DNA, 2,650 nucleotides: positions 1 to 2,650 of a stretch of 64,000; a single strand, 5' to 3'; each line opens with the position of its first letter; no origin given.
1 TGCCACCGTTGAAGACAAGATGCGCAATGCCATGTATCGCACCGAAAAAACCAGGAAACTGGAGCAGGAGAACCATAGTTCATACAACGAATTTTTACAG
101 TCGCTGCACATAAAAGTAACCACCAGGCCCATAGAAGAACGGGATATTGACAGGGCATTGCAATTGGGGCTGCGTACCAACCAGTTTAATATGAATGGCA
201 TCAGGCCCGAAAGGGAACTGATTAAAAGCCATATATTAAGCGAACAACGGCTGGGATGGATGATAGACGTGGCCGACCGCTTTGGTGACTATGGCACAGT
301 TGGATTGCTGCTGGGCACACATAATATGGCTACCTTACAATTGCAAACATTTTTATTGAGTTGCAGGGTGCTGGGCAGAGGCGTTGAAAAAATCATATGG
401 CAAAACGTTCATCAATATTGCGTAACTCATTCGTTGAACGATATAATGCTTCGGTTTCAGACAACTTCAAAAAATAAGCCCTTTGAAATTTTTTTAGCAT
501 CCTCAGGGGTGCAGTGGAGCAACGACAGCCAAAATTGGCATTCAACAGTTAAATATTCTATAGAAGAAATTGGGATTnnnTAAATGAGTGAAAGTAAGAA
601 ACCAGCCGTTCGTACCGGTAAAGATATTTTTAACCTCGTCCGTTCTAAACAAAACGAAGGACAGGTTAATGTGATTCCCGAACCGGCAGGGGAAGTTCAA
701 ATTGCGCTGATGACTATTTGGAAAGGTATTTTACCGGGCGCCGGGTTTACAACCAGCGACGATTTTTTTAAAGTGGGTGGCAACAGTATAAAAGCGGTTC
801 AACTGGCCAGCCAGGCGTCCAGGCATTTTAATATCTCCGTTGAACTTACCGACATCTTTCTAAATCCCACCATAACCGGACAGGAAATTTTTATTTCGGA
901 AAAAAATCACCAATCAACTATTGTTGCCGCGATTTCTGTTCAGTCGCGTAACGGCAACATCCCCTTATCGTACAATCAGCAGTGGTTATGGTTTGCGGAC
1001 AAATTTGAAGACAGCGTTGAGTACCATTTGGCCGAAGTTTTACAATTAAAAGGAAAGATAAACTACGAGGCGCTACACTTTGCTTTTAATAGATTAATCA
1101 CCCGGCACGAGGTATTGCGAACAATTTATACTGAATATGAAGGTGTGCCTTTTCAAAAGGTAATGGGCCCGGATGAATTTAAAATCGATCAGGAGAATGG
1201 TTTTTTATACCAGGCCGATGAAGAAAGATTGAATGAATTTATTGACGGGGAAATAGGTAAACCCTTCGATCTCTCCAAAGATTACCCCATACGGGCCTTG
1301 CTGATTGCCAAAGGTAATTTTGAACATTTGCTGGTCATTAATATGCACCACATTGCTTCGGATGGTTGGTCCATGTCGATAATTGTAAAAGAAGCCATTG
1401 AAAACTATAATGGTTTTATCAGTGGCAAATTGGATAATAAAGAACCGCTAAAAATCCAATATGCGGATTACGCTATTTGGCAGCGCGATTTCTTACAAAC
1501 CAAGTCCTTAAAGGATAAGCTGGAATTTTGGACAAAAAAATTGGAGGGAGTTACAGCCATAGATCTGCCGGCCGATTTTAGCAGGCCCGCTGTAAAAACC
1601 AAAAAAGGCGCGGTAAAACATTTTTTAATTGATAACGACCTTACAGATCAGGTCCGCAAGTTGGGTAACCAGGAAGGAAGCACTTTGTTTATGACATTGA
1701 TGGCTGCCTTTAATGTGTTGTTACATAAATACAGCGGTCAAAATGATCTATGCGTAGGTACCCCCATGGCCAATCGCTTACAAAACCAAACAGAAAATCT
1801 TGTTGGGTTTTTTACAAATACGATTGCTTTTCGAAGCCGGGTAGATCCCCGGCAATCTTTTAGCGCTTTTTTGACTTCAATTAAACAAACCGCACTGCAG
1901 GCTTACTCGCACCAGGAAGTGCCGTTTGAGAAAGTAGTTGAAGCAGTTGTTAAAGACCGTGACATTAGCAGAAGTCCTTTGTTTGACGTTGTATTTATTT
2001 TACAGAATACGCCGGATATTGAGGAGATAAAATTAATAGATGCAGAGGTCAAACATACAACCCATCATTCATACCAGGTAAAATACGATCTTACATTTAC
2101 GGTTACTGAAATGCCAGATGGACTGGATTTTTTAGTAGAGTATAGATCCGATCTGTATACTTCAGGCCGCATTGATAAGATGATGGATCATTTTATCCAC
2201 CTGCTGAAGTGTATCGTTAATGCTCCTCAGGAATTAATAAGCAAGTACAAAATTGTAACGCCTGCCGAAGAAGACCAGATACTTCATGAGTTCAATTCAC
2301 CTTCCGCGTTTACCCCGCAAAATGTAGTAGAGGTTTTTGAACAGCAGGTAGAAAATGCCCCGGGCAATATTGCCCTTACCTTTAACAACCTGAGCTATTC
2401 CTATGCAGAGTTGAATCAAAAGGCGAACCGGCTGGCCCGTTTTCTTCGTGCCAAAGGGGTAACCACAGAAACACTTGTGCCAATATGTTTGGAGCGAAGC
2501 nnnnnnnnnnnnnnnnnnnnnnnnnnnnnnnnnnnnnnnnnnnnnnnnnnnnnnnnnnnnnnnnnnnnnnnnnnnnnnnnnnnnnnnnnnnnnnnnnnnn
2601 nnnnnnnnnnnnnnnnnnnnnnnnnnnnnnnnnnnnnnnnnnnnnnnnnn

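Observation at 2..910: FkbH-like gene coupled to a starter carrier domain: probable glycerate-primed NRPS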

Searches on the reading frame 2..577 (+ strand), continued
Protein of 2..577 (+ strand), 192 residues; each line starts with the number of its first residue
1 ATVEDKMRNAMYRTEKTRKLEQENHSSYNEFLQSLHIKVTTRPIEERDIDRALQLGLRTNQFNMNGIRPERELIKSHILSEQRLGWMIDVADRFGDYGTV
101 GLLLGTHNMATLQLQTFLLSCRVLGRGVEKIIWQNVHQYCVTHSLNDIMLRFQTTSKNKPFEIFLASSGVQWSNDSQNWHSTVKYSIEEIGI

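Call 62: search_protein_representatives(protein=window:2-577:+)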
Query: 192 residues. Proteins with E-value up to 0.001 (for the whole library): 9127; up to 1e-10: 4602; up to 1e-30: 29. The best 150 are listed.
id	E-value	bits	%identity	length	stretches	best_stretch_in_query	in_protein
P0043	6.6e-57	208.6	38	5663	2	2-177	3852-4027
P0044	8.7e-53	195.2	34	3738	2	5-171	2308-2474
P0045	1.7e-46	174.7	52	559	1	2-182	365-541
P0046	7.2e-46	172.7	49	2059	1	2-185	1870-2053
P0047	1.5e-42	161.9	49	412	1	11-188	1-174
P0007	2.2e-42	161.3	46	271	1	2-178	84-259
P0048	6.8e-41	156.5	47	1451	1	2-178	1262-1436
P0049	8.1e-39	149.7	47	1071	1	2-168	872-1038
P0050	3.8e-36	141.0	46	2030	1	2-169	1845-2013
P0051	1.2e-35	139.4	43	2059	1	2-174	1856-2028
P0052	2.8e-35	138.2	44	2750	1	2-175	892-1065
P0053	7.7e-35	136.7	47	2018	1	2-170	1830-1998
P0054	9.7e-35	136.4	43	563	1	2-169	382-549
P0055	1.2e-34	136.1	46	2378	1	2-169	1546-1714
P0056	2.2e-34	135.3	43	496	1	2-167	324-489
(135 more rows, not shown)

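Call 69: search_protein_families(library=pfam, proteins=[L005:3-3575:+, L005:3610-7053:+], max_evalue=0.001)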
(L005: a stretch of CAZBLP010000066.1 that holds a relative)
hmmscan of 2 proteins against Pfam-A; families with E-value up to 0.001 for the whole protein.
L005:3-3575:+ (1191 aa): 3 families
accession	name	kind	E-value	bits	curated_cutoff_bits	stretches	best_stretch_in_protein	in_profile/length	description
PF00668.25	Condensation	-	3.1e-81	273.8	30.6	2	738-1178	5-455/456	Condensation domain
PF00501.34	AMP-binding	-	7.1e-71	239.5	29.9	1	151-498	1-384/384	AMP-binding enzyme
PF00550.31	PP-binding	-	6.2e-12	46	20.8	1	659-717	2-63/67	Phosphopantetheine attachment site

L005:3610-7053:+ (1148 aa): 2 families
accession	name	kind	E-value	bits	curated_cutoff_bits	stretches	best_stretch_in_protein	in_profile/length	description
PF00668.25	Condensation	-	3.7e-88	296.7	30.6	1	10-428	2-436/456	Condensation domain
PF00550.31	PP-binding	-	3.2e-14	53.4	20.8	1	1077-1140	2-67/67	Phosphopantetheine attachment site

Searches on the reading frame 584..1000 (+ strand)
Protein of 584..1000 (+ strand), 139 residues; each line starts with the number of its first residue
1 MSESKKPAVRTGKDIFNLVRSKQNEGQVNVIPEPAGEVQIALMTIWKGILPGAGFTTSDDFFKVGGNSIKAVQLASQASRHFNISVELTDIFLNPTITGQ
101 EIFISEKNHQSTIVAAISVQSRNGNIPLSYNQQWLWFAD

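Call 14: search_protein_families(library=pfam, proteins=[window:584-1000:+], max_evalue=0.01)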
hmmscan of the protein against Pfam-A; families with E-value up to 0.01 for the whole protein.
window:584-1000:+ (139 aa): 1 family
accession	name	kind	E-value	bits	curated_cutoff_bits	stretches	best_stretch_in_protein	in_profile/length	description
PF00550.31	PP-binding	-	3.6e-10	40.4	20.8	1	42-97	3-60/67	Phosphopantetheine attachment site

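Call 46: find_homologous_proteins(query=window:584-958:+, max_evalue=0.00001)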
Query window:584-958:+ (125 aa): 2 proteins with E <= 0.00001 among 8 candidates.
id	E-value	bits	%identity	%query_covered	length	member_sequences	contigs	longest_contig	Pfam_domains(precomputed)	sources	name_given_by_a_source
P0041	7.7e-32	127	56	93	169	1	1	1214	PF00550.32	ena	-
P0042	3.3e-26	109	50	93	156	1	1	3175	PF00550.32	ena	-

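Call 47: find_encoding_contigs(protein=P0042, flank=10000, max_places=3)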
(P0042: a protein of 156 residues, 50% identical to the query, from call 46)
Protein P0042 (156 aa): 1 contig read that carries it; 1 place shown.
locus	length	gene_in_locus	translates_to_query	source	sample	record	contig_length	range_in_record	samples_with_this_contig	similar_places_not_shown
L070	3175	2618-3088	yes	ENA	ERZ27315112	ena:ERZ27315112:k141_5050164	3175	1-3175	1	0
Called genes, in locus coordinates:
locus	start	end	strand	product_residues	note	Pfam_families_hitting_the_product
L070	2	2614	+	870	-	?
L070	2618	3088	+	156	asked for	PF00550:PP-binding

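Call 48: find_encoding_contigs(protein=P0041, flank=10000, max_places=3)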
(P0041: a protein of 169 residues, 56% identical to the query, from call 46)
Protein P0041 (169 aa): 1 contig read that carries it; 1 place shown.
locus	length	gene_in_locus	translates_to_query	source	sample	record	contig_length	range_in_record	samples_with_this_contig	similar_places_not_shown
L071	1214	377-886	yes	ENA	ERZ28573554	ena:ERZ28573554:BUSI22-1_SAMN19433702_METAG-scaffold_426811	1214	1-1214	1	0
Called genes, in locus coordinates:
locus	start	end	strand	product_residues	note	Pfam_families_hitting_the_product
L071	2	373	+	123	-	?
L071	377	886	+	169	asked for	PF00550:PP-binding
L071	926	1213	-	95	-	?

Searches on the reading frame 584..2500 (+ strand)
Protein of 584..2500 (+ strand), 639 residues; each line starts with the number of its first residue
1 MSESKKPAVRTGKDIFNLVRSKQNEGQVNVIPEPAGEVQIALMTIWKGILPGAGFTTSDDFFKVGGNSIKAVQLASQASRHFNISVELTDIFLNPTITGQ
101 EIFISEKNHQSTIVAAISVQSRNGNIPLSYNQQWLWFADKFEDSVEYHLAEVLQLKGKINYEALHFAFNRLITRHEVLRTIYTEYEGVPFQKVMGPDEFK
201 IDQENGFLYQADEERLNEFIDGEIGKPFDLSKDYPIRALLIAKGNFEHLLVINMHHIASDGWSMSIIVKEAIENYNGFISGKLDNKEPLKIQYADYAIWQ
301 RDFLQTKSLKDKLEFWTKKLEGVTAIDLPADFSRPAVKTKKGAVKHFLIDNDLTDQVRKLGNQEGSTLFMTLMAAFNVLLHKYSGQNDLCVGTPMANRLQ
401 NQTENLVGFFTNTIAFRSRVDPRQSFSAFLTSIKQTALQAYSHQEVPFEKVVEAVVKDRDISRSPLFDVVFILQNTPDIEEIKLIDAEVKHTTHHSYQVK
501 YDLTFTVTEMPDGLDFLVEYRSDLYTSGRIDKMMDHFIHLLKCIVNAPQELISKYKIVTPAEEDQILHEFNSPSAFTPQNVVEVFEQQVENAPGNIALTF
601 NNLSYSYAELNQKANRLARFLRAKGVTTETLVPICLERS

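Call 6: search_protein_families(library=ncbifam, proteins=[window:584-2500:+], max_evalue=0.1)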
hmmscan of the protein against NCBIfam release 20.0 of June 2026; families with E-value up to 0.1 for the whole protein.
window:584-2500:+ (639 aa): 23 families
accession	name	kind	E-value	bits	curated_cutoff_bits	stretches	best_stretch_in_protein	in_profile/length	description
NF004282.0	PRK05691.1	subfamily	1.3e-130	436.3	4090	1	33-639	1634-2248/4334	non-ribosomal peptide synthase/polyketide synthase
NF047350.1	aureusi_NRPS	equivalog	3.8e-96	322.6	2500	1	33-639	904-1494/2373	aureusimine non-ribosomal peptide synthetase AusA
NF038078.1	NRPS_MxcG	equivalog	6.5e-37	126.4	2300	2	124-639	3-516/1442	myxochelin non-ribosomal peptide synthetase MxcG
TIGR03443.1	alpha_am_amid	equivalog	5.4e-31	106.9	1030.1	2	316-637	2-303/1390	L-aminoadipate-semialdehyde dehydrogenase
NF041803.1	NRPS_SolG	exception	3e-28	97.9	2200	2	350-639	334-621/1163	solanimycin non-ribosomal peptide synthetase SolG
NF007605.2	PRK10252.1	equivalog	7.4e-18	63.5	2400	2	125-639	3-514/1292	enterobactin non-ribosomal peptide synthetase EntF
NF006134.1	PRK08279.1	equivalog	2.1e-08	33.2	625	1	575-637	40-102/605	long-chain-acyl-CoA synthetase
NF005863.0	PRK07798.1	subfamily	1.3e-06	27.3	543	1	580-635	5-60/540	acyl-CoA synthetase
NF004837.0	PRK06187.1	subfamily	1.4e-06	26.8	476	1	578-635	7-64/531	long-chain-fatty-acid--CoA ligase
TIGR01733.1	AA-adenyl-dom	subfamily_domain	2.4e-05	23.3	317.4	1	606-639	1-35/409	amino acid adenylation domain-containing protein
TIGR02275.1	DHB_AMP_lig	equivalog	0.00062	18.1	723.55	1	578-629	22-73/526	(2,3-dihydroxybenzoyl)adenylate synthase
NF006182.0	PRK08316.1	subfamily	0.00065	18.3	663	1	579-629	11-61/523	fatty acyl-CoA synthetase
NF004758.0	PRK06087.1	equivalog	0.0009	17.8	736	1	576-631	21-77/548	medium-chain fatty-acid--CoA ligase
NF004822.0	PRK06178.1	equivalog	0.0024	16.5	782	1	579-635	37-93/571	acyl-CoA synthetase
NF008192.1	PRK10946.1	equivalog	0.0026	16.1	783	1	577-628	22-71/534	(2,3-dihydroxybenzoyl)adenylate synthase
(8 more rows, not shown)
